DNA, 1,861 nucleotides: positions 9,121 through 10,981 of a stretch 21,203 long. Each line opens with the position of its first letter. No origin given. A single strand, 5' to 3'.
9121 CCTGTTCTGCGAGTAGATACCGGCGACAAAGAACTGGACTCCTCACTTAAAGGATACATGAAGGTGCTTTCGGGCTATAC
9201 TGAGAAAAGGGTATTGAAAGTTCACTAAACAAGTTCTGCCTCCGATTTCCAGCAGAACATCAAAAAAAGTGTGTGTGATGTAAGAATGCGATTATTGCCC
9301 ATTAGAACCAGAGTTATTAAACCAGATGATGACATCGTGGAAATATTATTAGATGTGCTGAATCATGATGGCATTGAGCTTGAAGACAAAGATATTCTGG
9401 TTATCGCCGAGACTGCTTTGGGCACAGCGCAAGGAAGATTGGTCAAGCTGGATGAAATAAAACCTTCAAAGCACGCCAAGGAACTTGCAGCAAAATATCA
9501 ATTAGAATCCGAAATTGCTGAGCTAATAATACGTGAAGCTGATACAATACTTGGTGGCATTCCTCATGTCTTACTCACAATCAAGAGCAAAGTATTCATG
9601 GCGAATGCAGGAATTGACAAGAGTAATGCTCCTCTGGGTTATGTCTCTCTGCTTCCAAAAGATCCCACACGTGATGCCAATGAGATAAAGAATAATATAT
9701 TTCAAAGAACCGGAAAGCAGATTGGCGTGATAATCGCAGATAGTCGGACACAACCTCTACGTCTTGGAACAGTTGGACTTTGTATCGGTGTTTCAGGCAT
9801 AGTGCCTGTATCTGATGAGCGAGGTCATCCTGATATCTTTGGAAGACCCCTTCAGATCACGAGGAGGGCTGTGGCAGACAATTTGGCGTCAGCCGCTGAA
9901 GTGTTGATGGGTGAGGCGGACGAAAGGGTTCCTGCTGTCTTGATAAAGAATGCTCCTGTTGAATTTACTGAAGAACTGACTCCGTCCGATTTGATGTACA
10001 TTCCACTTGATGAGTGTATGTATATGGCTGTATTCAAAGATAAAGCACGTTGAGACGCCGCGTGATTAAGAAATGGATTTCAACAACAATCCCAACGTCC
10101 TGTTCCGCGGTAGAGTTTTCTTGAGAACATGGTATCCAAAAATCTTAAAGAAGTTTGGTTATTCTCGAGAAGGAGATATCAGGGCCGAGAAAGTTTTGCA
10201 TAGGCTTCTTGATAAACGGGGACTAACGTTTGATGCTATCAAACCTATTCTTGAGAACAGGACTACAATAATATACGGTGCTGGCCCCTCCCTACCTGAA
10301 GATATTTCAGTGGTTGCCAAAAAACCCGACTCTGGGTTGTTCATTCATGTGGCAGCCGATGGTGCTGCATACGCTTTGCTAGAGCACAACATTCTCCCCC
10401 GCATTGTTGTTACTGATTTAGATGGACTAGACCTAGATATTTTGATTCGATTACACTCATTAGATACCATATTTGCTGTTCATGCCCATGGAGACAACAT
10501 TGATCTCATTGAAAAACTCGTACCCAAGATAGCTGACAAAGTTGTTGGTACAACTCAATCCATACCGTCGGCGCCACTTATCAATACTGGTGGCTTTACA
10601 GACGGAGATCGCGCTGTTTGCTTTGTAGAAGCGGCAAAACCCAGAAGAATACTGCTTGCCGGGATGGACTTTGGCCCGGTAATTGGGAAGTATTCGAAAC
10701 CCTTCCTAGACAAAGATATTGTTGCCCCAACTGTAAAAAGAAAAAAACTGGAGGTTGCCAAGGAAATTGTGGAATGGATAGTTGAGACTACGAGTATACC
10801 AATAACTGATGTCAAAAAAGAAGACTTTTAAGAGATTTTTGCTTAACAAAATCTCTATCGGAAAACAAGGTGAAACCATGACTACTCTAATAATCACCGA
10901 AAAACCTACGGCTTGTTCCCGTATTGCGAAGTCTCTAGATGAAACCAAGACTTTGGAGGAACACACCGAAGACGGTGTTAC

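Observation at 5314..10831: MptE + FolP + CofE-family ligase: a candidate non-canonical folate pathway beside folate-dependent GcvT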

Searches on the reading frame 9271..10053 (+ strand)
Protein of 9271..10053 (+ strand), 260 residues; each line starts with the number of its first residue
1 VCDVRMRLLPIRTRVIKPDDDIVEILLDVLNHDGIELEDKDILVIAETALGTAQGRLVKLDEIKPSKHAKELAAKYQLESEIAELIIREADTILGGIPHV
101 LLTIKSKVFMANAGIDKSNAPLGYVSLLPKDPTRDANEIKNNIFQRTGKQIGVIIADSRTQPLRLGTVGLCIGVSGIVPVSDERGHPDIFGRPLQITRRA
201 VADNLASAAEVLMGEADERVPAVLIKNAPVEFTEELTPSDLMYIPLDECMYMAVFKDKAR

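Call 3: search_protein_families(library=pfam, proteins=[window:9271-10053:+])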
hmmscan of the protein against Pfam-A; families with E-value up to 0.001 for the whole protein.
window:9271-10053:+ (260 aa): 1 family
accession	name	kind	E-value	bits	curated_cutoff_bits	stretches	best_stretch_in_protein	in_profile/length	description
PF01996.21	F420_ligase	-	4.5e-74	249.1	25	1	11-227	2-218/218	F420-0:Gamma-glutamyl ligase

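Call 4: search_protein_families(library=ncbifam, proteins=[window:9271-10053:+])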
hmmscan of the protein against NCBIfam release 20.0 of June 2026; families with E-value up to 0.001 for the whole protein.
window:9271-10053:+ (260 aa): 4 families
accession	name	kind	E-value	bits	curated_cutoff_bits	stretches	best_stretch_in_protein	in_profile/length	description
NF009809.0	PRK13293.1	equivalog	4.1e-62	209.8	274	1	6-240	3-233/253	coenzyme F420-0:L-glutamate ligase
TIGR01916.1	F420_cofE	equivalog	1e-60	205.2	180.65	1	18-235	14-228/244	coenzyme F420-0:L-glutamate ligase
TIGR04132.1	intra_fol_E_lig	hypoth_equivalog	1.1e-35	123.2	350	1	6-235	1-211/241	putative folate metabolism gamma-glutamate ligase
NF009810.0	PRK13294.1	equivalog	4.9e-32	111.4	304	1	16-227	24-220/449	coenzyme F420-0:L-glutamate ligase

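Call 21: find_homologous_proteins(query=window:9271-10053:+, max_evalue=1e-10)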
Query window:9271-10053:+ (260 aa): 2092 proteins with E <= 1e-10 among 4278 candidates; the best 120 are listed. Only proteins of 143 to 455 residues were searched: fused or split forms outside these lengths cannot appear, so this answer is no evidence that the protein stands alone or is whole; lengths 'longer' or 'shorter' looks for them.
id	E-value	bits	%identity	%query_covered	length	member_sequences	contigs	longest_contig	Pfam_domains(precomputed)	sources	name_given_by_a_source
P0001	1.8e-159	547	100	98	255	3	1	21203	PF01996.22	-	-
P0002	4.2e-144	497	89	98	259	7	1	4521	PF01996.22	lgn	-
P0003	7.6e-141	486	86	98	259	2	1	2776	PF01996.22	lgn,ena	-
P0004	1.9e-137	475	85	98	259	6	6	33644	PF01996.22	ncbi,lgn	ncbi:MAG: coenzyme F420-0:L-glutamate ligase [Promethearchaeota archaeon]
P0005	9.1e-98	345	63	97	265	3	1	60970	PF01996.22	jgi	-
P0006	1.2e-96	341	63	97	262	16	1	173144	PF01996.22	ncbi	ncbi:MAG: coenzyme F420-0:L-glutamate ligase [Candidatus Baldrarchaeota archaeon]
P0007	8.5e-96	338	60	98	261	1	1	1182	PF01996.22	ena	-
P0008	3.3e-95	336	63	97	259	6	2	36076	PF01996.22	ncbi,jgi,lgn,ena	-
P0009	6.6e-95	336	61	97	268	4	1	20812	PF01996.22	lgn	-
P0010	7.8e-94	332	62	97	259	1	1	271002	PF01996.22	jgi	-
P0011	1.1e-93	331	57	98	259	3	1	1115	PF01996.22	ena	-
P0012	4.4e-93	330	61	97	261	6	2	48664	PF01996.22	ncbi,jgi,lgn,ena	-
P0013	6.6e-93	329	59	97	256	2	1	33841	PF01996.22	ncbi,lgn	ncbi:MAG: coenzyme F420-0:L-glutamate ligase [Candidatus Odinarchaeota archaeon]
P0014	1.8e-92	328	57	97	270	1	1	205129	PF01996.22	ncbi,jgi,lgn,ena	-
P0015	1.9e-91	324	59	100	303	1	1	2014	PF01996.22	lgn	-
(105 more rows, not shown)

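Call 28: search_solved_structures(query=window:9286-10053:+, show_alignments=2)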
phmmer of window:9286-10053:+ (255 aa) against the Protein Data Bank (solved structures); distinct sequences matched with E-value up to 0.001: 3.
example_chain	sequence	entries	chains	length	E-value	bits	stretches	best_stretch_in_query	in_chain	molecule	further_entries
2g9i_A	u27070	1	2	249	1.2e-42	149.5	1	9-225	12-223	F420-0:gamma-glutamyl ligase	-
7uld_A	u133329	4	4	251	1.2e-42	149.5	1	9-225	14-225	Coenzyme F420:L-glutamate ligase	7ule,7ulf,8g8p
2phn_A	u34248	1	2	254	1.3e-42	149.4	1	9-225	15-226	F420-0:gamma-glutamyl ligase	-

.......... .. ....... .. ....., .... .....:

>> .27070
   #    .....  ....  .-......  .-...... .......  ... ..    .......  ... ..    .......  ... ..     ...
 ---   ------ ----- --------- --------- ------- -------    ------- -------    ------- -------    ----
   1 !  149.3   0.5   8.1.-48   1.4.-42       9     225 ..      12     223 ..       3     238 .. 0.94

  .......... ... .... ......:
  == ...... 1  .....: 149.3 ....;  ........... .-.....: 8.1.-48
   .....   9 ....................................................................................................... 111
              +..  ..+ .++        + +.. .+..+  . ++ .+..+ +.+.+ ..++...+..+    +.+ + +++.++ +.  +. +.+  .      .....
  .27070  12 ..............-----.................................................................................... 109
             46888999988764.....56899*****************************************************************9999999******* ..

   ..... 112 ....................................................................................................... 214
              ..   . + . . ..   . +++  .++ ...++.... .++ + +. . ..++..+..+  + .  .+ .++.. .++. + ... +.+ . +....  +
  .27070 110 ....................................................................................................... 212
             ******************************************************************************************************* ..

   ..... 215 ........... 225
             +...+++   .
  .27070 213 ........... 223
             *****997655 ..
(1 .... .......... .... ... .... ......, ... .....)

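Call 36: find_related_loci(query=A1, collection=genome_contigs, flank=6000)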
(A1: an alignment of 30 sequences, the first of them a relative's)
Query A1 (255 aa) in genome_contigs; peptide patterns used: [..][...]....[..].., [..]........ (x = any residue, [..] = any of these).
173 stretches matched a pattern; 124 encode a relative of the query (tblastn E <= 1e-3); the best 80 are kept; 80 distinct loci.
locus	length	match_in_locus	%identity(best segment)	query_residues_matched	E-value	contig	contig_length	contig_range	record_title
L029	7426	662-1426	84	1-255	3e-144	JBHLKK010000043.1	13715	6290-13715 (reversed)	MAG: Candidatus Hodarchaeota archaeon isolate DZ1B.307 DZ1B.307@14298, whole genome shotgun sequence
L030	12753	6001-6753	63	1-251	9e-103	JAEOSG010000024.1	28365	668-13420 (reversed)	MAG: Candidatus Baldrarchaeota archaeon isolate Yap30.bin4.67 contig_175, whole genome shotgun sequence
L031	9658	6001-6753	63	1-251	1e-102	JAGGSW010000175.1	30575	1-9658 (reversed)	MAG: Candidatus Odinarchaeota archaeon isolate AUK032 PB_MANV_032_c_000000000024, whole genome shotgun sequence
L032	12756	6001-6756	61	1-252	4e-101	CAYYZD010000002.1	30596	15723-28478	MAG TPA_asm: uncultured archaeon isolate binchicken_co6_428 genome assembly, contig: NODE_1164_length_30596_cov_5.594512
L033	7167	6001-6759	59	1-253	4e-99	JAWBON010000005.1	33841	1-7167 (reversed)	MAG: Candidatus Odinarchaeota archaeon isolate HHBFW-2_201803_bins_221 HHBFW-2_201803_bins_221_scaffold_5, whole genome 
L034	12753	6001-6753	57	1-251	8e-99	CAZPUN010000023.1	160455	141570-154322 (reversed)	MAG TPA_asm: uncultured archaeon isolate binchicken_co219_458 genome assembly, contig: k141_1263174, whole genome shotgu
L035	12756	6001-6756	62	1-252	1e-96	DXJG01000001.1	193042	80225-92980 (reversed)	MAG TPA_asm: Candidatus Baldrarchaeota archaeon isolate MAG_95 contig_2059, whole genome shotgun sequence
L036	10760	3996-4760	56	1-255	8e-97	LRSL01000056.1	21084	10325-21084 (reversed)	MAG: Candidatus Thorarchaeota archaeon SMTZ1-45 WOR1_30_36_2363, whole genome shotgun sequence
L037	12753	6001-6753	56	1-251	1e-96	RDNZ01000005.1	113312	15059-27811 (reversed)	MAG: Candidatus Thorarchaeota archaeon isolate DZG_bin1.115 NODE_5_length_113312_cov_10.667364, whole genome shotgun seq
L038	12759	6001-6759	58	1-253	5e-96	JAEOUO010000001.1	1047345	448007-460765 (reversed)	MAG: Candidatus Odinarchaeota archaeon isolate J65_bin.29 contig_1, whole genome shotgun sequence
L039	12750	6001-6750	59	1-250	6e-96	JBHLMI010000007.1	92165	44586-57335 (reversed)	MAG: Promethearchaeota archaeon isolate DZ2M.271 DZ2M.271@506, whole genome shotgun sequence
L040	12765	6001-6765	55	1-255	1e-95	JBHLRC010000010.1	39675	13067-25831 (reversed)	MAG: Candidatus Thorarchaeota archaeon isolate QM2B.38 QM2B.38@614, whole genome shotgun sequence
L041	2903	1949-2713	56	1-255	6e-98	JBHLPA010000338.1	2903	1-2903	MAG: Promethearchaeota archaeon isolate DZ3S.355 DZ3S.355@187717, whole genome shotgun sequence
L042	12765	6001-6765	57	1-255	2e-95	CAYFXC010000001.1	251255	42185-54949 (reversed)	MAG TPA_asm: uncultured archaeon isolate ERP108616_co2_263 genome assembly, contig: NODE_6_length_251255_cov_6.462707, w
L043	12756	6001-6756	56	1-252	8e-95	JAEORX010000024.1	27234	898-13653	MAG: Candidatus Thorarchaeota archaeon isolate Yap200.bin7.15 contig_4194, whole genome shotgun sequence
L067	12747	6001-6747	58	3-251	1e-91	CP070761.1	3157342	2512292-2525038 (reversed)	MAG: Candidatus Thorarchaeota archaeon isolate bin27 chromosome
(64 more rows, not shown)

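Call 39: search_protein_families(library=pfam, proteins=[L067:579-1871:+, L067:1900-2823:+, L067:2834-3523:+, L067:3529-4464:+, L067:4418-5899:+, L067:5995-6768:+, L067:6840-8267:+, L067:8272-10551:-, L067:11118-11684:+])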
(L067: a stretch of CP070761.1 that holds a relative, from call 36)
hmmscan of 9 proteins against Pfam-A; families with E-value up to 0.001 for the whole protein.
L067:579-1871:+ (430 aa): 7 families
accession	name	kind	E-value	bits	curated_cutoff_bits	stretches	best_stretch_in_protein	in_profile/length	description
PF01926.29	MMR_HSR1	-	1.4e-17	64.3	21.9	1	197-317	1-113/113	50S ribosome-binding GTPase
PF13167.11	GTP-bdg_N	-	5.1e-16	59.5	25.4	1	21-104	4-88/89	GTP-binding GTPase N-terminal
PF02421.24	FeoB_N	-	3.4e-12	46.6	27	1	197-357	2-155/156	Ferrous iron transport protein B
PF16360.10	GTP-bdg_M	-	1.1e-10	42.4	29.5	1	107-190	1-79/79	GTP-binding GTPase Middle Region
PF03193.22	RsgA_GTPase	-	7.9e-08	32.8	30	0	304-360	49-106/174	RsgA GTPase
PF00009.33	GTP_EFTU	-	3.6e-06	27.1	26.5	1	271-363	90-187/188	Elongation factor Tu GTP binding domain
PF19275.4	HflX_C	-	3.7e-06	27.3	26.4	1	339-418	11-93/102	HflX C-terminal domain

L067:1900-2823:+ (307 aa): 1 family
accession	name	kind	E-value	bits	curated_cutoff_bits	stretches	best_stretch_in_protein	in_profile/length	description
PF02007.24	MtrH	-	2.7e-66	224.2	22.8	1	8-289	1-293/299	Tetrahydromethanopterin S-methyltransferase MtrH subunit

L067:2834-3523:+ (229 aa): 1 family
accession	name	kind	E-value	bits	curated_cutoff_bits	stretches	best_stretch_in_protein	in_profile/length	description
PF04208.19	MtrA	-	4.6e-58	196.1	25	1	5-167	5-170/173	Tetrahydromethanopterin S-methyltransferase, subunit A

L067:3529-4464:+ (311 aa): 1 family
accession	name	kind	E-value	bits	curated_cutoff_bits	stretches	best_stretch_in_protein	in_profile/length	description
PF02007.24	MtrH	-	2.1e-115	385.4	22.8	1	6-302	1-299/299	Tetrahydromethanopterin S-methyltransferase MtrH subunit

L067:4418-5899:+ (493 aa): 1 family
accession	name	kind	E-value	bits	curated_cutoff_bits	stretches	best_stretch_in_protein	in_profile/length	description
PF09887.15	DUF2114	-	3.7e-174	579.9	25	1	44-486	2-449/449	Uncharacterized protein conserved in archaea (DUF2114)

L067:5995-6768:+ (257 aa): 1 family
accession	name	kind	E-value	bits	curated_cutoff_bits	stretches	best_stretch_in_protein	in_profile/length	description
PF01996.21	F420_ligase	-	1.4e-68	231.1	25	1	6-222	2-218/218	F420-0:Gamma-glutamyl ligase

L067:6840-8267:+ (475 aa): 1 family
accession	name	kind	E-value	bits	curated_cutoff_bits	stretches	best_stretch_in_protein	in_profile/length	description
PF01969.22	Ni_insertion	-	1.6e-97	327.4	22.1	1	32-462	3-374/375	Nickel insertion protein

L067:8272-10551:- (759 aa): 2 families
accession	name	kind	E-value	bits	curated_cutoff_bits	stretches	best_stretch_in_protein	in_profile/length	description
PF00136.26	DNA_pol_B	-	8.1e-30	104.4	23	1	364-699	44-412/453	DNA polymerase family B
PF03104.25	DNA_pol_B_exo1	-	0.00014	21.8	23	0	203-290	141-223/242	DNA polymerase family B, exonuclease domain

L067:11118-11684:+ (188 aa): 6 families
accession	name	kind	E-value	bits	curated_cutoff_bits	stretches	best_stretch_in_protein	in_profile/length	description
PF00071.28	Ras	-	3.5e-47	160.4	21.6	1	7-182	1-161/162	Ras family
PF08477.19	Roc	-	1e-29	103.6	27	1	7-122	1-119/119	Ras of Complex, Roc, domain of DAPkinase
PF00025.27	Arf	-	1.7e-09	37.8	22.3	1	6-135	15-139/174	ADP-ribosylation factor family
PF00009.33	GTP_EFTU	-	8.7e-06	25.9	26.5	1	47-183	64-187/188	Elongation factor Tu GTP binding domain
PF04670.18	Gtr1_RagA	-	1.5e-05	25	22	1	7-70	1-63/232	Gtr1/RagA G protein conserved region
PF01926.29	MMR_HSR1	-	6.8e-05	23.4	21.9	1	7-120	1-113/113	50S ribosome-binding GTPase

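Call 76: predict_structure(alignment_id=A1)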
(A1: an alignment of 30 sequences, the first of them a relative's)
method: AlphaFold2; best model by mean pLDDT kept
length: 255 residues; sequences in the alignment: 30
mean_pLDDT: 80.2   pTM: 0.82
mean pLDDT of the five models: 80.2, 79.5, 79.1, 78.1, 77.7
residues with pLDDT >= 90: 105; 70-90: 87; 50-70: 37; < 50: 26
segments of 3 or more residues with pLDDT < 50: 91-107, 155-162
pLDDT, mean of each block of 10 residues (from residue 1): 93 93 97 97 90 91 89 83 62 40 46 76 87 97 97 55 74 90 88 84 83 83 94 73 56 54
secondary structure, 60 per line:
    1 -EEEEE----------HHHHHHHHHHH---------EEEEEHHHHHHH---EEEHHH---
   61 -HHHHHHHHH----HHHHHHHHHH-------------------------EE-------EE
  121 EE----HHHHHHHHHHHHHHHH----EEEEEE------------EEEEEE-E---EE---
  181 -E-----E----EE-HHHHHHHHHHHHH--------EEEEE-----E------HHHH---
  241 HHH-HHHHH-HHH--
elements in order: E2-6 H17-27 E37-41 H42-48 E52-54 H62-70 H75-84 E119-122 H127-142 E147-152 E165-170 H196-208 E217-221 H234-237 H245-249

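Call 79: fold_search(model_id=the predicted structure, library=pdb)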
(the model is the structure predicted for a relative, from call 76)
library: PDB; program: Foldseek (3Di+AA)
matches with E <= 10: 500; with E <= 0.001: 5
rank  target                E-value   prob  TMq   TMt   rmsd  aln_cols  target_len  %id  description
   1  7uld                  2.5e-24  1.00  0.81  0.84   5.1       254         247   33  GTP complex of F420-gamma glutamyl ligase (CofE) from Archaeoglobus fulgidus (released 2023-04-12)
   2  2phn_B                4.0e-24  1.00  0.80  0.82   5.2       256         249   34  Crystal structure of an amide bond forming F420-gamma glutamyl ligase from Archaeoglobus fulgidus (released 2007-05-15)
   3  2phn_A                9.6e-24  1.00  0.81  0.83   5.1       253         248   33  Crystal structure of an amide bond forming F420-gamma glutamyl ligase from Archaeoglobus fulgidus (released 2007-05-15)
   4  2g9i_B                1.3e-20  1.00  0.76  0.83   5.2       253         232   30  Crystal structure of homolog of F420-0:gamma-Glutamyl Ligase from Archaeoglobus fulgidus Reveals a Novel Fold. (released 2006-04-04)
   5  2g9i_A                1.9e-20  1.00  0.76  0.82   5.2       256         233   31  Crystal structure of homolog of F420-0:gamma-Glutamyl Ligase from Archaeoglobus fulgidus Reveals a Novel Fold. (released 2006-04-04)
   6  3e41_B                6.1e-01  0.02  0.12  0.13  17.4       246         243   10  Q138F HincII bound to GTCGAC and 5 mM Ca2+ (released 2008-08-26)
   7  6bum_A                6.1e-01  0.02  0.14  0.10  17.3       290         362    9  Crystal structures of cyanuric acid hydrolase from Moorella thermoacetica (released 2019-06-12)
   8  1e19_A                7.4e-01  0.02  0.10  0.09  15.5       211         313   12  Structure of the carbamate kinase-like carbamoyl phosphate synthetase from the hyperthermophilic archaeon Pyrococcus f (released 2000-07-04)
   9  5hw4_B                8.4e-01  0.01  0.12  0.12  21.1       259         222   15  Crystal structure of Escherichia coli 16S rRNA methyltransferase RsmI in complex with AdoMet (released 2016-10-19)
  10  6dhj_G                8.4e-01  0.02  0.14  0.11  16.6       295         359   10  Crystal structures of cyanuric acid hydrolase from Moorella thermoacetica (released 2019-06-26)
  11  1tx3_B                1.0e+00  0.01  0.11  0.11  17.4       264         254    8  HINCII BOUND TO COGNATE DNA (released 2005-02-15)
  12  2gij_A                1.1e+00  0.01  0.12  0.12  17.5       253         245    8  Q138F HincII bound to cognate DNA GTTAAC and Ca2+ (released 2006-07-18)
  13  1tw8_D                1.1e+00  0.01  0.10  0.10  17.9       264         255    6  HincII bound to Ca2+ and cognate DNA GTCGAC (released 2004-08-10)
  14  6bup_A                1.1e+00  0.01  0.13  0.10  17.4       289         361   10  Crystal structures of cyanuric acid hydrolase from Moorella thermoacetica complexed with cyanuric acid (released 2019-06-12)
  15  1tw8_B                1.3e+00  0.02  0.17  0.17  16.0       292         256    8  HincII bound to Ca2+ and cognate DNA GTCGAC (released 2004-08-10)
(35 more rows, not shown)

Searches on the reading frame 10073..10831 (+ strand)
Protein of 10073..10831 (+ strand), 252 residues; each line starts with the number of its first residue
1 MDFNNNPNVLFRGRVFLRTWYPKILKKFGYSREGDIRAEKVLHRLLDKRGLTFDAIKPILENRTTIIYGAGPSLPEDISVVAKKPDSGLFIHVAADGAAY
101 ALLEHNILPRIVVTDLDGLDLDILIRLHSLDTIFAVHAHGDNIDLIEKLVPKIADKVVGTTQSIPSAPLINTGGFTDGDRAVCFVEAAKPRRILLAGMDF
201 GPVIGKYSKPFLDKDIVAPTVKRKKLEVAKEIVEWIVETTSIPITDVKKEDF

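Call 3: search_protein_families(library=pfam, proteins=[window:10073-10831:+])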
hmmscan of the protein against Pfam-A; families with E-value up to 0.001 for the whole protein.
window:10073-10831:+ (252 aa): 1 family
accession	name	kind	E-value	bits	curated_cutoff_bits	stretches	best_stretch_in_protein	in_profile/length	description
PF01973.23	MptE-like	-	1.4e-22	80.8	34.6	1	57-201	16-167/171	6-hydroxymethylpterin diphosphokinase MptE-like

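Call 4: search_protein_families(library=ncbifam, proteins=[window:10073-10831:+])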
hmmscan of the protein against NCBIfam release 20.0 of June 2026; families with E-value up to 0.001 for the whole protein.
window:10073-10831:+ (252 aa): 0 families
